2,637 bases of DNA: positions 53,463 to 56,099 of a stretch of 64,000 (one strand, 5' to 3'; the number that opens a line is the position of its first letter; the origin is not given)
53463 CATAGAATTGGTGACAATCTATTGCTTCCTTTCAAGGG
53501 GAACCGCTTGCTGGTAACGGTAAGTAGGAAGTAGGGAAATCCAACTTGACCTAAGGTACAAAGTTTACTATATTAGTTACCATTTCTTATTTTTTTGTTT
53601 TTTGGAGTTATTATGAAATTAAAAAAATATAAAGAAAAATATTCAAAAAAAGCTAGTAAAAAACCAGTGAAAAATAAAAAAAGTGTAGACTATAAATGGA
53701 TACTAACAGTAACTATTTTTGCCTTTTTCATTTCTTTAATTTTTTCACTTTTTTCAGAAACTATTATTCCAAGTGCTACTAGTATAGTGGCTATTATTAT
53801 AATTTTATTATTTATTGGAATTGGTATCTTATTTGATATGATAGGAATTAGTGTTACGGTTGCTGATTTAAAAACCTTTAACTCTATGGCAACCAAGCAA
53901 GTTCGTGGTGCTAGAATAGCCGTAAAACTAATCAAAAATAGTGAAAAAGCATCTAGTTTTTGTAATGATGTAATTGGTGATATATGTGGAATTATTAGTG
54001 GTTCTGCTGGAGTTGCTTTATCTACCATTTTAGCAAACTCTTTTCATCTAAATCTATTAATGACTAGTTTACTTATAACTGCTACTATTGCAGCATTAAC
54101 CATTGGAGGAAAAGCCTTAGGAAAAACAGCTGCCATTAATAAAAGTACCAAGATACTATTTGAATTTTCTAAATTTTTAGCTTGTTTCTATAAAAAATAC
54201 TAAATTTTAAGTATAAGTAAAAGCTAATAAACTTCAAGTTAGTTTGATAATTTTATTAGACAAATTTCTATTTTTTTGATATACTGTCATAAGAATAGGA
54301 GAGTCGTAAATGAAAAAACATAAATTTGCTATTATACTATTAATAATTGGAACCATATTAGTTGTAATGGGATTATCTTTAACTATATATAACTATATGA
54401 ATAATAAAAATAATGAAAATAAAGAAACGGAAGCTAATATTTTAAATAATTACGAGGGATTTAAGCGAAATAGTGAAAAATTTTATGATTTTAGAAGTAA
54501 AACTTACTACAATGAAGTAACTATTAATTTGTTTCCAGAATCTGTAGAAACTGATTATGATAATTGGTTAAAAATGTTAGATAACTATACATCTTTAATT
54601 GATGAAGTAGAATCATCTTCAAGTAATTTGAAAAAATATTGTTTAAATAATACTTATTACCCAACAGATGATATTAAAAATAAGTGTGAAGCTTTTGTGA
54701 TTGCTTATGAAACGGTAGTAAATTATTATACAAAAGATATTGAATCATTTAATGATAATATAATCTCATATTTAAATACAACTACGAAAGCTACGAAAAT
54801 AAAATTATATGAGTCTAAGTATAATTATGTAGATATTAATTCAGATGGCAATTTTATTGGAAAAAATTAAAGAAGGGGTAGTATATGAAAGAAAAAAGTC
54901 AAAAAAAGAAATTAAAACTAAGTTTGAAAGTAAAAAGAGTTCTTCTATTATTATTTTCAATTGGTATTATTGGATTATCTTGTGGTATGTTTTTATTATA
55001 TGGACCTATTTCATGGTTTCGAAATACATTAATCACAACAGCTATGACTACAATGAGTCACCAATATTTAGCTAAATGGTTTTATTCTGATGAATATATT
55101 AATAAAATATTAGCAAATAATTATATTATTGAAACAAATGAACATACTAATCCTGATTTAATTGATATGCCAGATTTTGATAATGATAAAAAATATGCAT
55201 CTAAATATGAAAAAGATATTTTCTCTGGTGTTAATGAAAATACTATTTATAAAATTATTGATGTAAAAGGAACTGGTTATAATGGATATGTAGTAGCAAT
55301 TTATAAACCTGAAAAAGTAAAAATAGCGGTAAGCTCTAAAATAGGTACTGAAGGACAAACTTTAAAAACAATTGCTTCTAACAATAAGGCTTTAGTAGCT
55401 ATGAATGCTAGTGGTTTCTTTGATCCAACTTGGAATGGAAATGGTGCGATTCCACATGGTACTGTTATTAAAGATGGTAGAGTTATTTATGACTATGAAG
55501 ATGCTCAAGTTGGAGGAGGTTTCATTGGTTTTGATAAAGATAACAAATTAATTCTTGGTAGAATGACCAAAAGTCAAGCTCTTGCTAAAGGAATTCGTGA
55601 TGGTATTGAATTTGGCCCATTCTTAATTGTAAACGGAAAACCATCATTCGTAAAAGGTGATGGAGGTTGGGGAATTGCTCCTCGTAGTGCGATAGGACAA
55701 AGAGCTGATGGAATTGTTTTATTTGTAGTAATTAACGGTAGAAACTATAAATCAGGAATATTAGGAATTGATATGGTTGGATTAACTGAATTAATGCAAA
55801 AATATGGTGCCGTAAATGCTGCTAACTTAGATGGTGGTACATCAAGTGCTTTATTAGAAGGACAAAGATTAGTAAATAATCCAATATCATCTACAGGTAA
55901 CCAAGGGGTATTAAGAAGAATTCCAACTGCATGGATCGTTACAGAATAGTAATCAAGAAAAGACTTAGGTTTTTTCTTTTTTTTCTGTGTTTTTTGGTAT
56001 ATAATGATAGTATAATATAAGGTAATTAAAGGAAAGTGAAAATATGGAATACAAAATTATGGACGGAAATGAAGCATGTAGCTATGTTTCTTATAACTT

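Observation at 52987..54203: GC-rich, ORF-free structured RNA of about 580 nt with its own consensus promoter, next to a 21-kDa four-TM membrane protein (OLE/OapA-like)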

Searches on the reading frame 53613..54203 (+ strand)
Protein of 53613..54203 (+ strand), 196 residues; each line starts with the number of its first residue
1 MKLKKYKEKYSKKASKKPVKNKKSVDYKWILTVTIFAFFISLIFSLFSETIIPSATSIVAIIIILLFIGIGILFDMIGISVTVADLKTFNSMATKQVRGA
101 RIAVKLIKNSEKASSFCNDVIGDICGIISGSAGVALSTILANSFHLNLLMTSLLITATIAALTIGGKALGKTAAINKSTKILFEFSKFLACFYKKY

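Call 7: search_protein_families(library=pfam, proteins=[window:53613-54203:+], max_evalue=0.01)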
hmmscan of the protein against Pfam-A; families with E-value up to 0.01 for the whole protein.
window:53613-54203:+ (196 aa): 0 families

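Call 8: search_protein_families(library=ncbifam, proteins=[window:53613-54203:+], max_evalue=0.01)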
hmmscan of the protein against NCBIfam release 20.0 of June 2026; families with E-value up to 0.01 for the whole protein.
window:53613-54203:+ (196 aa): 0 families

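Call 10: find_homologous_proteins(query=window:53613-54203:+)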
Query window:53613-54203:+ (196 aa): 6710 proteins with E <= 0.001 among 7169 candidates; the best 120 are listed.
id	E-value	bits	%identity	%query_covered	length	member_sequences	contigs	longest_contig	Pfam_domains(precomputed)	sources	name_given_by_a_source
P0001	1.3e-111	388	99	100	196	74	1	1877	-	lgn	-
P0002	6.1e-111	386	99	100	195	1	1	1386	-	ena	-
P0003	9.8e-100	350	99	91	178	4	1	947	-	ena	-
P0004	7.6e-96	337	92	100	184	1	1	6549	-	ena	-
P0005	3.2e-94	332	83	99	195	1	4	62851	-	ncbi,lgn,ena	-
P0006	9.6e-94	330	81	93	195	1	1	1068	-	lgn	-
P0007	4.8e-93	328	81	87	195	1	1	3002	-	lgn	-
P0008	1.1e-92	327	79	93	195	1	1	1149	-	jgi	-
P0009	1.3e-92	327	79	93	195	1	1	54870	-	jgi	-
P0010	1.4e-92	326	81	99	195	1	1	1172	-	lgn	-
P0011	1.8e-92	326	81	99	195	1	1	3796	-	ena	-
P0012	4.0e-92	325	79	93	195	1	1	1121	-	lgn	-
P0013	4.0e-92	325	80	93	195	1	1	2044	-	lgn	-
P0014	4.4e-92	325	81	99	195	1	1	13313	-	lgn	-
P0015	4.4e-92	325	81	99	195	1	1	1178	-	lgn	-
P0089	1.6e-86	307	80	93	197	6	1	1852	PF01595.26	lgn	-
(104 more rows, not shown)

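Call 12: find_related_loci(query=window:53613-54203:+, collection=genome_contigs, flank=4000)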
Query window:53613-54203:+ (196 aa) in genome_contigs; peptide patterns used: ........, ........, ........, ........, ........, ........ (x = any residue, [..] = any of these).
600 stretches matched a pattern (row limit reached: there are more); 474 encode a relative of the query (tblastn E <= 1e-3); the best 80 are kept; 80 distinct loci.
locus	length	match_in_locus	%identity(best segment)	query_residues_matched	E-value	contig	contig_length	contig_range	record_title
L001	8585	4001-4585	78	1-195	4e-98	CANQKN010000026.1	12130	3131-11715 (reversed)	MAG: uncultured Bacilli bacterium isolate Lapin-017__bin57 genome assembly, contig: Lapin-017__NODE_3686_length_12130_co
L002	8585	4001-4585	83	1-195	1e-96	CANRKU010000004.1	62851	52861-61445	MAG: uncultured Bacilli bacterium isolate Lapin-033__bin46 genome assembly, contig: Lapin-033__NODE_314_length_62851_cov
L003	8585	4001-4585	77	1-195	7e-90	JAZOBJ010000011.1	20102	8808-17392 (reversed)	MAG: Candidatus Scybalousia sp. isolate T1900044758_TS20190224.MAGScoT_cleanbin_000047 SGB_2326_k141_211655, whole genom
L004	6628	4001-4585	76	1-195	3e-88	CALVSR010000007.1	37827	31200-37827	MAG: uncultured Bacilli bacterium isolate BRZ_GB__bin120 genome assembly, contig: BRZ_GB__NODE_1595_length_37827_cov_6.1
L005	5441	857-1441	77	1-195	8e-88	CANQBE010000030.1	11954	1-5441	MAG: uncultured Bacilli bacterium isolate Lapin-002__bin106 genome assembly, contig: Lapin-002__NODE_6996_length_11954_c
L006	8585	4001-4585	67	1-195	7e-86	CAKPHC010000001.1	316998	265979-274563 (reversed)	MAG: uncultured Bacilli bacterium isolate REFINED_METABAT215_TOP10_CONTIGS_1500_ASSEMBLY_K77_MERGED__Hadza_MoBio_hadza-I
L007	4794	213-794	70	1-194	3e-81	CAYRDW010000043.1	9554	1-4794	MAG TPA_asm: uncultured Muribaculaceae bacterium isolate SRP294416_co2_517 genome assembly, contig: NODE_10874_length_95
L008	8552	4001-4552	64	12-195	4e-77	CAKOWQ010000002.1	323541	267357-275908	MAG: uncultured Bacilli bacterium isolate REFINED_METABAT215_TOP10_CONTIGS_1500_ASSEMBLY_K77_MERGED__Hadza_MoBio_hadza-A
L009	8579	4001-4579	65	1-193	3e-74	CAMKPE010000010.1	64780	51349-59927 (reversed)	MAG: uncultured Clostridium sp. isolate SRR12081297_bin.2_metaWRAP_v1.3_MAG genome assembly, contig: ERZ12289777.491, wh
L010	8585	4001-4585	65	1-195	2e-73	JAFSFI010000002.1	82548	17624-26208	MAG: Bacilli bacterium isolate RGIG3091 Goat_Rectum-5__c75707, whole genome shotgun sequence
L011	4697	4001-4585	63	1-195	5e-73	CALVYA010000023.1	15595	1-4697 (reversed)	MAG: uncultured Bacilli bacterium isolate BRZ_CE__bin6 genome assembly, contig: BRZ_CE__NODE_4981_length_15595_cov_14.06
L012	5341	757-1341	60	1-195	4e-69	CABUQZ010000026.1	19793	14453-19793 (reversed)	MAG TPA_asm: uncultured Clostridium sp. isolate MGYG-HGUT-04303 genome assembly, contig: GUT_GENOME265610_26, whole geno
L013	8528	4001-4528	62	19-194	8e-67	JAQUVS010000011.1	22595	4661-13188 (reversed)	MAG: Bacilli bacterium isolate STD2_172 NODE_8213_length_22595_cov_9.836434_Sandtown_D2, whole genome shotgun sequence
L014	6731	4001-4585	55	1-194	3e-66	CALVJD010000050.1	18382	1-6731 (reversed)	MAG: uncultured Bacilli bacterium isolate E05__bin274 genome assembly, contig: E05__k127_8336194, whole genome shotgun s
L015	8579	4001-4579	56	1-195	6e-65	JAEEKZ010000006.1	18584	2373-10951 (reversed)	MAG: Bacillales bacterium isolate Tb.RUG.204 k141_749744_flag=0_multi=45.1326_len=18584, whole genome shotgun sequence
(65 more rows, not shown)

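Call 37: search_solved_structures(query=A2, max_evalue=10, show_alignments=2)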
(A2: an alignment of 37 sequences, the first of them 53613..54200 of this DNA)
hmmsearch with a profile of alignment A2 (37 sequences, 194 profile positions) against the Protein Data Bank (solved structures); distinct sequences matched with E-value up to 10: 0.

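Call 38: search_protein_families(library=pfam, alignment_id=A2, max_evalue=1)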
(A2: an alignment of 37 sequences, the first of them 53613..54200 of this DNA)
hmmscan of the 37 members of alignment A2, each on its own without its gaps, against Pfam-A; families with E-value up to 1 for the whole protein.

A. member 1, window:53613-54200:+ (196 aa): 3 families
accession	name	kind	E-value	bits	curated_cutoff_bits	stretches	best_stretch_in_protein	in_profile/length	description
PF01595.25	CNNM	-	0.011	15.9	28.4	1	62-194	1-129/181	Cyclin M transmembrane N-terminal domain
PF13239.11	2TM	-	0.15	12.6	24.8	1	16-81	4-60/79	2TM domain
PF20990.2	DUF2207_C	-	0.33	11.1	33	1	3-73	111-181/247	Predicted membrane protein (DUF2207) C-terminal domain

B. families by the number of members that match (of 37 scanned): 37 families (the first 25 are shown)
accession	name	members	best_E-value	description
PF01595.25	CNNM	34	1.7e-07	Cyclin M transmembrane N-terminal domain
PF20990.2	DUF2207_C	9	0.0053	Predicted membrane protein (DUF2207) C-terminal domain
PF11241.13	DUF3043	5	0.16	Protein of unknown function (DUF3043)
PF13239.11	2TM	4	0.0073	2TM domain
PF12420.13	DUF3671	4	0.16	Fam-L, Fam-M like protein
PF23417.1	STING_TM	3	0.0086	STING transmembrane domain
PF13346.12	ABC2_membrane_5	2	0.0024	ABC-2 family transporter protein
PF13690.11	CheX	2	0.028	Chemotaxis phosphatase CheX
PF24002.1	DUF7318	2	0.04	Family of unknown function (DUF7318)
PF23483.1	Microp_apicomplexa_2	2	0.06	Apicomplexa microprotein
PF10864.13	DUF2663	2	0.17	Protein of unknown function (DUF2663)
PF00507.24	Oxidored_q4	1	0.0011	NADH-ubiquinone/plastoquinone oxidoreductase, chain 3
PF12650.12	DUF3784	1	0.0054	Domain of unknown function (DUF3784)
PF05216.18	UNC-50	1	0.015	UNC-50 family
PF17255.8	EbsA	1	0.017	EbsA-like protein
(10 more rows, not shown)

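Call 50: predict_structure(alignment_id=A3)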
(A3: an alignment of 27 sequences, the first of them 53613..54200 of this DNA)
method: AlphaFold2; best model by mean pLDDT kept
length: 196 residues; sequences in the alignment: 27
mean_pLDDT: 52.2   pTM: 0.32
mean pLDDT of the five models: 52.2, 47.0, 45.1, 42.6, 41.3
residues with pLDDT >= 90: 0; 70-90: 4; 50-70: 114; < 50: 78
segments of 3 or more residues with pLDDT < 50: 1-25, 80-94, 96-111, 175-183, 194-196
pLDDT, mean of each block of 10 residues (from residue 1): 38 37 46 61 58 53 57 53 45 45 44 50 57 62 68 64 57 48 51 49
secondary structure, 60 per line:
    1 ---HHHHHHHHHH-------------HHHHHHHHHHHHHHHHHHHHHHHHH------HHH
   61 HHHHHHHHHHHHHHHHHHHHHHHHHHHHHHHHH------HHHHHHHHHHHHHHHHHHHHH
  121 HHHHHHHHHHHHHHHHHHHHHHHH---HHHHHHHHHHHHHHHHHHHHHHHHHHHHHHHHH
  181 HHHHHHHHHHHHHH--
elements in order: H4-13 H27-51 H58-93 H100-144 H148-194

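Call 64: find_encoding_contigs(protein=window:53613-54203:+, flank=3000, max_places=4)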
Protein window:53613-54203:+ (196 aa): 23 contigs read that carry it; 4 places shown.
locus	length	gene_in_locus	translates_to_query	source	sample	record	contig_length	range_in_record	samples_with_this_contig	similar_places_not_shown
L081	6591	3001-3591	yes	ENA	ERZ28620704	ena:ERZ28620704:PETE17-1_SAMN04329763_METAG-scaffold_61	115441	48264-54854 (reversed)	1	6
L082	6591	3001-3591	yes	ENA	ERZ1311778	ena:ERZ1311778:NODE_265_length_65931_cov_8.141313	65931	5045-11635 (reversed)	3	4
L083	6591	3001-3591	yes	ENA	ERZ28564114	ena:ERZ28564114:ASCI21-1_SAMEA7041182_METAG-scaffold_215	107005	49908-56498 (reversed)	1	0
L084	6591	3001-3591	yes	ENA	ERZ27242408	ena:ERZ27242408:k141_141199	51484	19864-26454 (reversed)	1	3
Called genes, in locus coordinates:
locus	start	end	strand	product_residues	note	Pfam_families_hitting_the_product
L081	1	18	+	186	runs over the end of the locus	PF00293:NUDIX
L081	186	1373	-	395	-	PF01548:DEDD_Tnp_IS110, PF02371:Transposase_20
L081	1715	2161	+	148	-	PF00583:Acetyltransf_1, PF13673:Acetyltransf_10, PF13508:Acetyltransf_7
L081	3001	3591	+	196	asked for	-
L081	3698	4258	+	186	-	-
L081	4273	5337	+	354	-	PF09992:NAGPA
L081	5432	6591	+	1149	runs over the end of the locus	PF01855:POR_N, PF17147:PFOR_II, PF01558:POR, PF10371:EKR, PF13183:Fer4_8 (weak), PF13187:Fer4_9 (weak), PF13237:Fer4_10, PF13484:Fer4_16 (weak), +3 more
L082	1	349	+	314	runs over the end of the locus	PF00535:Glycos_transf_2, PF10111:Glyco_tranf_2_2, PF13641:Glyco_tranf_2_3 (weak)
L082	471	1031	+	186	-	PF00293:NUDIX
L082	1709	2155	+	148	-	PF00583:Acetyltransf_1, PF13673:Acetyltransf_10, PF13508:Acetyltransf_7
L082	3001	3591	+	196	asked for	-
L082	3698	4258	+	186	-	-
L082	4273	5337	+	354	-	PF09992:NAGPA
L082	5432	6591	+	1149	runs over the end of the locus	PF01855:POR_N, PF17147:PFOR_II, PF01558:POR, PF10371:EKR, PF13183:Fer4_8 (weak), PF13187:Fer4_9 (weak), PF13237:Fer4_10, PF13484:Fer4_16 (weak), +3 more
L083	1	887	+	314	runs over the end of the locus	PF00535:Glycos_transf_2, PF10111:Glyco_tranf_2_2, PF13641:Glyco_tranf_2_3 (weak)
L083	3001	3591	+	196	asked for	-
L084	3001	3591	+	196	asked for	-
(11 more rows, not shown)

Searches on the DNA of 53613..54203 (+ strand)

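Call 48: search_rna_families(sources=[L018, L065, L076, L063, L021, L024, L079, L002, L015], threshold=gathering)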
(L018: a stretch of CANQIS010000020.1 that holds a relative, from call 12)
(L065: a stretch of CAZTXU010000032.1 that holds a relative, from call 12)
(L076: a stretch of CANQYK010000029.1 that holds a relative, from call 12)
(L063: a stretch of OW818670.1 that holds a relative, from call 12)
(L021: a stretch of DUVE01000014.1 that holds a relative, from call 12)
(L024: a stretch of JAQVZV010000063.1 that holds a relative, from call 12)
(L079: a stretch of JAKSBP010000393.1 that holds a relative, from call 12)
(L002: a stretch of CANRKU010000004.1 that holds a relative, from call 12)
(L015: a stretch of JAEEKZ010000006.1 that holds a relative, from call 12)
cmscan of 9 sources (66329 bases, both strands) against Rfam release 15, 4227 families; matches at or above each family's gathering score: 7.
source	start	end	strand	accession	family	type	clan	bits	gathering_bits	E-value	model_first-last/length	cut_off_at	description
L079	3188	3786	+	RF01071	OLE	Gene;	-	535.7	50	2.9e-154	1-616/616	no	Ornate Large Extremophilic RNA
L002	3388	3980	+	RF01071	OLE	Gene;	-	420.4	50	4.7e-120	1-616/616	no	Ornate Large Extremophilic RNA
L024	3444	3991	+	RF01071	OLE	Gene;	-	395.9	50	8.6e-113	1-616/616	no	Ornate Large Extremophilic RNA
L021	1253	1797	+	RF01071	OLE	Gene;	-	382.5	50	8e-109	1-616/616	no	Ornate Large Extremophilic RNA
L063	3322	3888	+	RF01071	OLE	Gene;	-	372.1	50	1e-105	1-616/616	no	Ornate Large Extremophilic RNA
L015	3427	3996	+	RF01071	OLE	Gene;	-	323.4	50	2.8e-91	1-616/616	no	Ornate Large Extremophilic RNA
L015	8434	8562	+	RF00557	L10_leader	Cis-reg; leader;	-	65.3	44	4.1e-08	1-138/138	no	Ribosomal protein L10 leader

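Call 66: search_rna_families(sources=[L018, L065, L076], threshold=evalue, max_evalue=0.1)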
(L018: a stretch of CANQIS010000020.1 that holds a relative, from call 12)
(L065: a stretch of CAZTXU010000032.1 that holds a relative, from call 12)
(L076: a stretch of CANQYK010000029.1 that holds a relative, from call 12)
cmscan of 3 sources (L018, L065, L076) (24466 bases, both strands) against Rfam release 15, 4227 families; matches with E-value up to 0.1: 0.
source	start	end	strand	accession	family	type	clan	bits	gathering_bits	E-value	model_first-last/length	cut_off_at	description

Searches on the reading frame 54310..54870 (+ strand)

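Call 7: search_protein_families(library=pfam, proteins=[window:54310-54870:+], max_evalue=0.01)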
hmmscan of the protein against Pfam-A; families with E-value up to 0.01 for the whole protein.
window:54310-54870:+ (186 aa): 2 families
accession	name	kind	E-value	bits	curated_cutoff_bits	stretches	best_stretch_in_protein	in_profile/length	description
PF18303.6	Saf_2TM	-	0.00078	19.8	29.5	1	5-52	66-112/152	SAVED-fused 2TM effector domain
PF20193.3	DUF6556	-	0.0036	18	28.1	1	11-42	33-64/113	Family of unknown function (DUF6556)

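Call 8: search_protein_families(library=ncbifam, proteins=[window:54310-54870:+], max_evalue=0.01)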
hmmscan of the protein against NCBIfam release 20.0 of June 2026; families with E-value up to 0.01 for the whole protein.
window:54310-54870:+ (186 aa): 0 families

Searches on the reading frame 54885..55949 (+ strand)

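Call 7: search_protein_families(library=pfam, proteins=[window:54885-55949:+], max_evalue=0.01)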
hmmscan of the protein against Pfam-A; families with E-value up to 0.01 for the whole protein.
window:54885-55949:+ (354 aa): 1 family
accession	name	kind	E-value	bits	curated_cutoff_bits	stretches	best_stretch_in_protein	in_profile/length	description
PF09992.14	NAGPA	-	6.7e-42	144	25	1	167-353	1-169/169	Phosphodiester glycosidase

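Call 8: search_protein_families(library=ncbifam, proteins=[window:54885-55949:+], max_evalue=0.01)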
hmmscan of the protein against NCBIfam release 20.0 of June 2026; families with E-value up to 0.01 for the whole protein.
window:54885-55949:+ (354 aa): 0 families
